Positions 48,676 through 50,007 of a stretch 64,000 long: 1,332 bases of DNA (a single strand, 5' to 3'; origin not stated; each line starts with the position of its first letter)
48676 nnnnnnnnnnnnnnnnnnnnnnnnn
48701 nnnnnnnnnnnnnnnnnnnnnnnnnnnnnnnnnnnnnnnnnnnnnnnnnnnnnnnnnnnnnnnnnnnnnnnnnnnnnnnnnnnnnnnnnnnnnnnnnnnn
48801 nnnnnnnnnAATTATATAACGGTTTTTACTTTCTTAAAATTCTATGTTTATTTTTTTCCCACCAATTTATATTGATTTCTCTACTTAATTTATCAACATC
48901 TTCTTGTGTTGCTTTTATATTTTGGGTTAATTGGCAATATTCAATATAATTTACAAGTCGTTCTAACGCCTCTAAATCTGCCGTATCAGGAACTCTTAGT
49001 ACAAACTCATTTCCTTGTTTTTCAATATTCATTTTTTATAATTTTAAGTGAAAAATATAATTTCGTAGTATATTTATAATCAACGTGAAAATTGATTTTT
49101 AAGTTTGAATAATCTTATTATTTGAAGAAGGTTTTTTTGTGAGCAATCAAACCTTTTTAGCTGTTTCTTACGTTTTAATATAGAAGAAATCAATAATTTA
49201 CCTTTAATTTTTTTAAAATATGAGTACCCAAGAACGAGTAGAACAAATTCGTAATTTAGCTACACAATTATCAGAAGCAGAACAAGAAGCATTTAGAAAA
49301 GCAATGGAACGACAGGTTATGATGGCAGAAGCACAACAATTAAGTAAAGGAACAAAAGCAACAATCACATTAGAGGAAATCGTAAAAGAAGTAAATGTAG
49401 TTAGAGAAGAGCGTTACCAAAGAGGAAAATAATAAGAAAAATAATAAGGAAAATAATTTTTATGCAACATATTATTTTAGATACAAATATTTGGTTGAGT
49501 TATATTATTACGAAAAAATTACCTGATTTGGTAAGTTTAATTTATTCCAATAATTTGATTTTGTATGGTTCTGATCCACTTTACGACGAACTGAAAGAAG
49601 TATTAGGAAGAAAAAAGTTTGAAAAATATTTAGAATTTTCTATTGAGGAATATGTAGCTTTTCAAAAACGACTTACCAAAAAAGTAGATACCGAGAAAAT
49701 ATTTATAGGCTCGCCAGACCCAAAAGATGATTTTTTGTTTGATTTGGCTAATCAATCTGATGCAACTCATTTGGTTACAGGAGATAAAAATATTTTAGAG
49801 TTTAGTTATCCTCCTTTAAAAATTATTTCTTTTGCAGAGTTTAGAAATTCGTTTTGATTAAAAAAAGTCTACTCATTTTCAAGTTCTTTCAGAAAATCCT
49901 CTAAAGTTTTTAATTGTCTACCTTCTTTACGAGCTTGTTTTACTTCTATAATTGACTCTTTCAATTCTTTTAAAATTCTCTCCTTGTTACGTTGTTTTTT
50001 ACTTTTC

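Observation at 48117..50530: Duplicated, translationally overlapping two-gene module of unknown family flanking a PIN/antitoxin pair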

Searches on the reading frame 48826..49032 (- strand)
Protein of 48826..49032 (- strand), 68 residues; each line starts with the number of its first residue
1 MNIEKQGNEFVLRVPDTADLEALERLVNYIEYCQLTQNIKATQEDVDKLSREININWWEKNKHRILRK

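Call 3: search_protein_families(library=pfam, max_evalue=1, proteins=[window:48826-49032:-])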
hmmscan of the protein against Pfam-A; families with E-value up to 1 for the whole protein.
window:48826-49032:- (68 aa): 2 families
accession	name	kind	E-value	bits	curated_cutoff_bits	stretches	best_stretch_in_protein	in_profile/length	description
PF13815.11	Dzip-like_N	-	0.032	14.6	27.9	1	13-42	22-51/118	Iguana/Dzip1-like DAZ-interacting protein N-terminal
PF08381.16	BRX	-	0.11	12.4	24.5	1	56-68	43-55/56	Transcription factor regulating root and shoot growth via Pin3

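Call 4: search_protein_families(library=ncbifam, max_evalue=1, proteins=[window:48826-49032:-])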
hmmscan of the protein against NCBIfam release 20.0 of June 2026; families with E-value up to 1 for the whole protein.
window:48826-49032:- (68 aa): 0 families

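Call 5: search_protein_families(library=padloc, max_evalue=1, proteins=[window:48826-49032:-])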
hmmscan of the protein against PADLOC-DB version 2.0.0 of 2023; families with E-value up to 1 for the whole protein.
window:48826-49032:- (68 aa): 1 family
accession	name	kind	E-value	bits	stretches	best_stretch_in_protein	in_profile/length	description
PDLC03657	mREase_IV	-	0.013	12.9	1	3-50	84-130/317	Type IV methyl-directed restriction enzyme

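Call 59: search_protein_families(library=phrogs, max_evalue=0.01, proteins=[window:48826-49032:-])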
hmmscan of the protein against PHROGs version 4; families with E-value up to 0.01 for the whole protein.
window:48826-49032:- (68 aa): 0 families

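Call 64: list_cluster_members(proteins=[P0001, P0121, P0124, window:48826-49032:-, P0003, window:49462-49857:+, window:50573-50779:+])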
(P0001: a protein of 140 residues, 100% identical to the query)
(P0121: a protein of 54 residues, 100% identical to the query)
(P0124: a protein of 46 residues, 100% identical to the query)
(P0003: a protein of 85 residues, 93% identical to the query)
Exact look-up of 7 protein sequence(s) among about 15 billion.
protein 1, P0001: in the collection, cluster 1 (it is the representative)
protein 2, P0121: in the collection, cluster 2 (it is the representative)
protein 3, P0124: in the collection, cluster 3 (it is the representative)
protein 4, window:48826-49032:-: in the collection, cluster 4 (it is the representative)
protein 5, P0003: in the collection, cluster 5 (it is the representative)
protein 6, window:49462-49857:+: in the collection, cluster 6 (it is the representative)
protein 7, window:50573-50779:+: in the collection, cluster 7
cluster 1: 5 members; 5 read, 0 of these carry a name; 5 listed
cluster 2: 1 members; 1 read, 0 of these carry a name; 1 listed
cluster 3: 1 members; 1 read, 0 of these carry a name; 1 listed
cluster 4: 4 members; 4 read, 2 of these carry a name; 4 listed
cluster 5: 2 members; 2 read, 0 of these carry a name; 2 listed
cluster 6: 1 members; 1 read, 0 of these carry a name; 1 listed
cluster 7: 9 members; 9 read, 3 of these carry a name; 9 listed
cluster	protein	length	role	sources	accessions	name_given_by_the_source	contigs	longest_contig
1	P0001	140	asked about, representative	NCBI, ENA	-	-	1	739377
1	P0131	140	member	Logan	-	-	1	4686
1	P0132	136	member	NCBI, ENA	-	-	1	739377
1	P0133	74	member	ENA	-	-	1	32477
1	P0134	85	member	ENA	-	-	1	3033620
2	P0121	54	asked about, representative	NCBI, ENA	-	-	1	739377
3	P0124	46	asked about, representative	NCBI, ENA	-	-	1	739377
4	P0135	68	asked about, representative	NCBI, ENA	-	-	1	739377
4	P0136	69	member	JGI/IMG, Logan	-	predicted trehalose synthase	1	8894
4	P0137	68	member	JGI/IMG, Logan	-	hypothetical protein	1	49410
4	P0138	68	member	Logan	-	-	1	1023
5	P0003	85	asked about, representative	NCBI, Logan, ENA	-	-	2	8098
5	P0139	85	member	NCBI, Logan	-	-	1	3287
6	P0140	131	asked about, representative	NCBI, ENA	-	-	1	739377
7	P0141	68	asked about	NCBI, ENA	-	-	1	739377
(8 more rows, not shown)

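Call 100: search_solved_structures(query=window:48826-49032:-, max_evalue=10, show_alignments=2)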
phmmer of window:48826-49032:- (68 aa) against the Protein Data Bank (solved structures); distinct sequences matched with E-value up to 10: 7.
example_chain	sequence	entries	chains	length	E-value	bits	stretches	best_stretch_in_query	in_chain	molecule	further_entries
6s9p_A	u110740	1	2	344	0.033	17.7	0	2-41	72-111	internal Lock2 fused to target peptide KRKAKITWKR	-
7qnp_AAA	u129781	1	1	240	0.28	14.8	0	2-30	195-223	Designed Armadillo Repeat Protein N(A4)M4C(AII)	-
8oh7_A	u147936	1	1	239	0.31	14.7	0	2-29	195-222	Designed Armadillo repeat protein with four internal modules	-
4db8_A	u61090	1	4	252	0.32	14.6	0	2-29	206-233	Armadillo-repeat Protein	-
5c2i_A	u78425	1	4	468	0.36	14.5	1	27-56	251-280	Alr1585 protein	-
4db6_A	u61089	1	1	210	0.93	13.2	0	2-30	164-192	Armadillo repeat protein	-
4dba_A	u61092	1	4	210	0.97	13.1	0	2-30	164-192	Designed Armadillo repeat protein, YIIM3AII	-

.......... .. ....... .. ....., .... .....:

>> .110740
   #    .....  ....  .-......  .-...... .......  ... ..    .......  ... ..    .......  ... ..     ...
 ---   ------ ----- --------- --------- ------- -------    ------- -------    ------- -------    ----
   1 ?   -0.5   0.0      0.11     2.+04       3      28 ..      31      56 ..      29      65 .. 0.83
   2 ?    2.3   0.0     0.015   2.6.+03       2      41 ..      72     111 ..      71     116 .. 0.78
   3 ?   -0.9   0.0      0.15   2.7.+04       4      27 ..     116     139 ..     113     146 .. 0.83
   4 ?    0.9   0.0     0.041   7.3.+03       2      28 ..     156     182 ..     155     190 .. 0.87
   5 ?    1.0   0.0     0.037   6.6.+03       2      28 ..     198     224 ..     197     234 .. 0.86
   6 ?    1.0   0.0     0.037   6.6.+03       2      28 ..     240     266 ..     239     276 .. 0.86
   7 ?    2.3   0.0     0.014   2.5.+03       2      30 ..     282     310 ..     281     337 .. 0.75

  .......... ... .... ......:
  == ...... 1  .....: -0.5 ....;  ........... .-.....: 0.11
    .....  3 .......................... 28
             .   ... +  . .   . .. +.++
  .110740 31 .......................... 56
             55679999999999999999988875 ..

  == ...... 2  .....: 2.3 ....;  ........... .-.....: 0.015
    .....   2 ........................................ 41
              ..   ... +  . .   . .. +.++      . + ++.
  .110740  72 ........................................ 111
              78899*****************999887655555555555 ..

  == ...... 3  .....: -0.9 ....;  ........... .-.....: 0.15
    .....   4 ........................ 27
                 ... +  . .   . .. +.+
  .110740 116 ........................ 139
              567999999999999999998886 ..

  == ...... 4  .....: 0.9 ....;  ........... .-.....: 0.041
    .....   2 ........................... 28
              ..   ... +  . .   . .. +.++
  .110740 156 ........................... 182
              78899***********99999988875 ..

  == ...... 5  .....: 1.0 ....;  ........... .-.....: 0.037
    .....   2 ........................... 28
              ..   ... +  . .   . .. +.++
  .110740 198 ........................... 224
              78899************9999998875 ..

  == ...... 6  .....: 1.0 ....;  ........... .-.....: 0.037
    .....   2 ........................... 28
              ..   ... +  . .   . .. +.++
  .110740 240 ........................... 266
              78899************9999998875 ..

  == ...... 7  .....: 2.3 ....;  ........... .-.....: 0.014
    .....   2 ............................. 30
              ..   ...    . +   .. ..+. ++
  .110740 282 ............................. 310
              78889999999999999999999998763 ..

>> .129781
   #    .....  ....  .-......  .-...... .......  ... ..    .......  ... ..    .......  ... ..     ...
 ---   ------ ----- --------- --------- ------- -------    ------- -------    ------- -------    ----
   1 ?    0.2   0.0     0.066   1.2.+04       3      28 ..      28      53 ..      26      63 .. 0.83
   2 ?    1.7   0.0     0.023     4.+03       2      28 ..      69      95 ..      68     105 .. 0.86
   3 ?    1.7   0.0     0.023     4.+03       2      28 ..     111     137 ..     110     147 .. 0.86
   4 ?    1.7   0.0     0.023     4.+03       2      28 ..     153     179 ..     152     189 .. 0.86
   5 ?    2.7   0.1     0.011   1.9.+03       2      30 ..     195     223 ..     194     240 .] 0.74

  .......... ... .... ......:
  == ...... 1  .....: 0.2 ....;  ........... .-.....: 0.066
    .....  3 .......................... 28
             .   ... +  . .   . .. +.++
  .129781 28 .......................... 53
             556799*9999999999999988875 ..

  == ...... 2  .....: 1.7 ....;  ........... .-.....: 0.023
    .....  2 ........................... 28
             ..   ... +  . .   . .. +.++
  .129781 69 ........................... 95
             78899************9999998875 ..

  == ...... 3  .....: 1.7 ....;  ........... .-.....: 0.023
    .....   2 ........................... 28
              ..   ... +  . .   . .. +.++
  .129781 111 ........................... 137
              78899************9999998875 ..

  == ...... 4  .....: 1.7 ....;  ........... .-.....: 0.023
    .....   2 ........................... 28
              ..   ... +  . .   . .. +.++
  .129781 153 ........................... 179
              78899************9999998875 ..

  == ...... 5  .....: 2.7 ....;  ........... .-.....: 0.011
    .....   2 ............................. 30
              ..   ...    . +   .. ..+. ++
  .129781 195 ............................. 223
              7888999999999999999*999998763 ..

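Call 104: search_protein_families(library=pfam, max_evalue=5, proteins=[L024:130-354:+, L028:2398-2955:+, L024:2078-2437:+])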
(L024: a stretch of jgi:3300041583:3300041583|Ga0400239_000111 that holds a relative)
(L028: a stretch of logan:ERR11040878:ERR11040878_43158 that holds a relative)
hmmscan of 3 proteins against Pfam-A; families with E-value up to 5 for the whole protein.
L024:130-354:+ (74 aa): 4 families
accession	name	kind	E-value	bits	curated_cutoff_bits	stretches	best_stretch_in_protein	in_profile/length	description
PF18506.7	RelB-like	-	1.5e-05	25.1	27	1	5-28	6-29/62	RelB Antitoxin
PF25034.1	Spectrin_SYNE1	-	0.004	17.3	35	1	9-73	15-79/188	Nesprin-1, spectrin repeats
PF01099.22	Uteroglobin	-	0.065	14.1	24.8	1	13-56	33-75/90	Uteroglobin family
PF22900.2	UCH_UBL1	-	0.13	12.7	24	1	11-56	3-48/87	Ubiquitin carboxyl-terminal hydrolases, Ubiquitin-like 1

L028:2398-2955:+ (185 aa): 0 families

L024:2078-2437:+ (119 aa): 4 families
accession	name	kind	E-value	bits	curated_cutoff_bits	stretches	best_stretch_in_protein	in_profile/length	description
PF01381.28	HTH_3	-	1.2e-13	51.3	23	1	11-65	1-55/55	Helix-turn-helix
PF12844.13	HTH_19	-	6.6e-10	39.2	30.2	1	8-66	1-59/64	Helix-turn-helix domain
PF13560.12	HTH_31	-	1.2e-07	32.4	27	1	12-64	7-60/64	Helix-turn-helix domain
PF13443.12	HTH_26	-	1.2e-06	29.1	22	1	12-70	3-62/63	Cro/C1-type HTH DNA-binding domain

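Call 108: search_protein_families(library=ncbifam, max_evalue=5, proteins=[L024:130-354:+, L024:2704-3150:+, L024:2501-2707:+])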
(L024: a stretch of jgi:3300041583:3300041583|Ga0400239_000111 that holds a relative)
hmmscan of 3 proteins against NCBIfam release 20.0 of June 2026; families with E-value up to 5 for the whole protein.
L024:130-354:+ (74 aa): 2 families
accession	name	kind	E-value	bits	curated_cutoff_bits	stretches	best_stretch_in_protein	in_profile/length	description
TIGR01549.1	HAD-SF-IA-v1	subfamily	0.018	15.5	23.3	1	6-71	10-75/149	HAD-IA family hydrolase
NF005079.0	PRK06508.1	equivalog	0.095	13.1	83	1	3-45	43-82/93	acyl carrier protein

L024:2704-3150:+ (148 aa): 0 families

L024:2501-2707:+ (68 aa): 0 families

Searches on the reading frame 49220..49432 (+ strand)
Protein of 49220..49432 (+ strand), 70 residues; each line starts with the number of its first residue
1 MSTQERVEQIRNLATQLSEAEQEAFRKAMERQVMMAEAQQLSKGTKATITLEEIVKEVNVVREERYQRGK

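Call 3: search_protein_families(library=pfam, max_evalue=1, proteins=[window:49220-49432:+])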
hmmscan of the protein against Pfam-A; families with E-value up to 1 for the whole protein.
window:49220-49432:+ (70 aa): 2 families
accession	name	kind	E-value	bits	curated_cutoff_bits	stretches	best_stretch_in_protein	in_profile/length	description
PF20757.2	M_large_dom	-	0.17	11.3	24.8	1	8-50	18-59/375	Protein M, large region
PF15829.10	DUF4711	-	0.25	11.4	27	1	7-60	39-90/224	Domain of unknown function (DUF4711)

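Call 4: search_protein_families(library=ncbifam, max_evalue=1, proteins=[window:49220-49432:+])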
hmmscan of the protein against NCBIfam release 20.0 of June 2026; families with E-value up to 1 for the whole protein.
window:49220-49432:+ (70 aa): 3 families
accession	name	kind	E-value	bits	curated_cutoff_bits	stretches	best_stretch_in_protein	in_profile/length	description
NF047401.1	TA_anti_VapB15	equivalog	8.1e-05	22.7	80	1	7-66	6-66/66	type II toxin-antitoxin system VapB15 family antitoxin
NF002209.0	PRK01099.1-4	equivalog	0.098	12.7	93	1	31-69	25-64/87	DNA-directed RNA polymerase subunit K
NF004690.0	PRK06032.1-1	equivalog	0.14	11.7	201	1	3-63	19-76/209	flagellar assembly protein H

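Call 5: search_protein_families(library=padloc, max_evalue=1, proteins=[window:49220-49432:+])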
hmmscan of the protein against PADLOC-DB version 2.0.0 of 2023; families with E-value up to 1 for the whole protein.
window:49220-49432:+ (70 aa): 1 family
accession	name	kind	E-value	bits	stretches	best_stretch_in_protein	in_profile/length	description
PDLC02057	Cas10d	-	0.01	13.1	1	3-55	219-271/462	-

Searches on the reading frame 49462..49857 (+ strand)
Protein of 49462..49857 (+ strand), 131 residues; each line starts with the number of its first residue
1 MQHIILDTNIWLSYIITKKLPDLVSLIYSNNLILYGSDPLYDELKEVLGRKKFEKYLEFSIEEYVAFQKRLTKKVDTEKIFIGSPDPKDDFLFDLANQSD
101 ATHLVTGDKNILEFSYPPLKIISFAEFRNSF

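Call 3: search_protein_families(library=pfam, max_evalue=1, proteins=[window:49462-49857:+])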
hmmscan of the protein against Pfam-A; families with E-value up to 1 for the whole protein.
window:49462-49857:+ (131 aa): 5 families
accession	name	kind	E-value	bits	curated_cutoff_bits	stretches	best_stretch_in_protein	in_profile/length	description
PF13470.12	PIN_3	-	4.4e-14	53.7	27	1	4-109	2-114/115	PIN domain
PF16289.11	PIN_12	-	0.032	15.1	32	1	4-76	1-76/172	PIN domain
PF06430.17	L_lactis_RepB_C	-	0.069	13.9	27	1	39-71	70-102/123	Lactococcus lactis RepB C-terminus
PF18477.7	PIN_9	-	0.07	13.8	26.3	1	86-111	74-99/116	PIN like domain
PF01850.27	PIN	-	0.15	13.1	23.6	1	4-58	1-56/120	PIN domain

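Call 4: search_protein_families(library=ncbifam, max_evalue=1, proteins=[window:49462-49857:+])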
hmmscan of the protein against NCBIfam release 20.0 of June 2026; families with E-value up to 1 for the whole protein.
window:49462-49857:+ (131 aa): 1 family
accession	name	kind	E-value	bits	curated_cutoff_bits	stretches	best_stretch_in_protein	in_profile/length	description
TIGR00305.1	TIGR00305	equivalog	1e-19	70.9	29.15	1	4-113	2-114/115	putative toxin-antitoxin system toxin component, PIN family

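Call 5: search_protein_families(library=padloc, max_evalue=1, proteins=[window:49462-49857:+])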
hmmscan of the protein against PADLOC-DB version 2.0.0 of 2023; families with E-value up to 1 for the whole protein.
window:49462-49857:+ (131 aa): 0 families

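Call 104: search_protein_families(library=pfam, max_evalue=5, proteins=[L024:130-354:+, L028:2398-2955:+, L024:2078-2437:+])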
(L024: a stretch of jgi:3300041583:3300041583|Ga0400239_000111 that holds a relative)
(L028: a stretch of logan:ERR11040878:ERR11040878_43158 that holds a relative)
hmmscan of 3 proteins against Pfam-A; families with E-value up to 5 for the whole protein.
L024:130-354:+ (74 aa): 4 families
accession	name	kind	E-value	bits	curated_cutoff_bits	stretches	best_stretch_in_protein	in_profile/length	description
PF18506.7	RelB-like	-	1.5e-05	25.1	27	1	5-28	6-29/62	RelB Antitoxin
PF25034.1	Spectrin_SYNE1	-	0.004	17.3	35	1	9-73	15-79/188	Nesprin-1, spectrin repeats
PF01099.22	Uteroglobin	-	0.065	14.1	24.8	1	13-56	33-75/90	Uteroglobin family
PF22900.2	UCH_UBL1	-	0.13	12.7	24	1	11-56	3-48/87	Ubiquitin carboxyl-terminal hydrolases, Ubiquitin-like 1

L028:2398-2955:+ (185 aa): 0 families

L024:2078-2437:+ (119 aa): 4 families
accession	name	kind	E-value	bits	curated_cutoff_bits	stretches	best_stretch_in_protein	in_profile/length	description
PF01381.28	HTH_3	-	1.2e-13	51.3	23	1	11-65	1-55/55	Helix-turn-helix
PF12844.13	HTH_19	-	6.6e-10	39.2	30.2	1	8-66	1-59/64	Helix-turn-helix domain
PF13560.12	HTH_31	-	1.2e-07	32.4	27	1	12-64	7-60/64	Helix-turn-helix domain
PF13443.12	HTH_26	-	1.2e-06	29.1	22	1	12-70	3-62/63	Cro/C1-type HTH DNA-binding domain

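Call 108: search_protein_families(library=ncbifam, max_evalue=5, proteins=[L024:130-354:+, L024:2704-3150:+, L024:2501-2707:+])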
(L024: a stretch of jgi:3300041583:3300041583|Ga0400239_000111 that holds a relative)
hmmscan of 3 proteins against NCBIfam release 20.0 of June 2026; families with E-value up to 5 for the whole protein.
L024:130-354:+ (74 aa): 2 families
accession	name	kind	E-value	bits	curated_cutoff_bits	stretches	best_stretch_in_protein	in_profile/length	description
TIGR01549.1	HAD-SF-IA-v1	subfamily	0.018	15.5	23.3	1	6-71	10-75/149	HAD-IA family hydrolase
NF005079.0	PRK06508.1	equivalog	0.095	13.1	83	1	3-45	43-82/93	acyl carrier protein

L024:2704-3150:+ (148 aa): 0 families

L024:2501-2707:+ (68 aa): 0 families
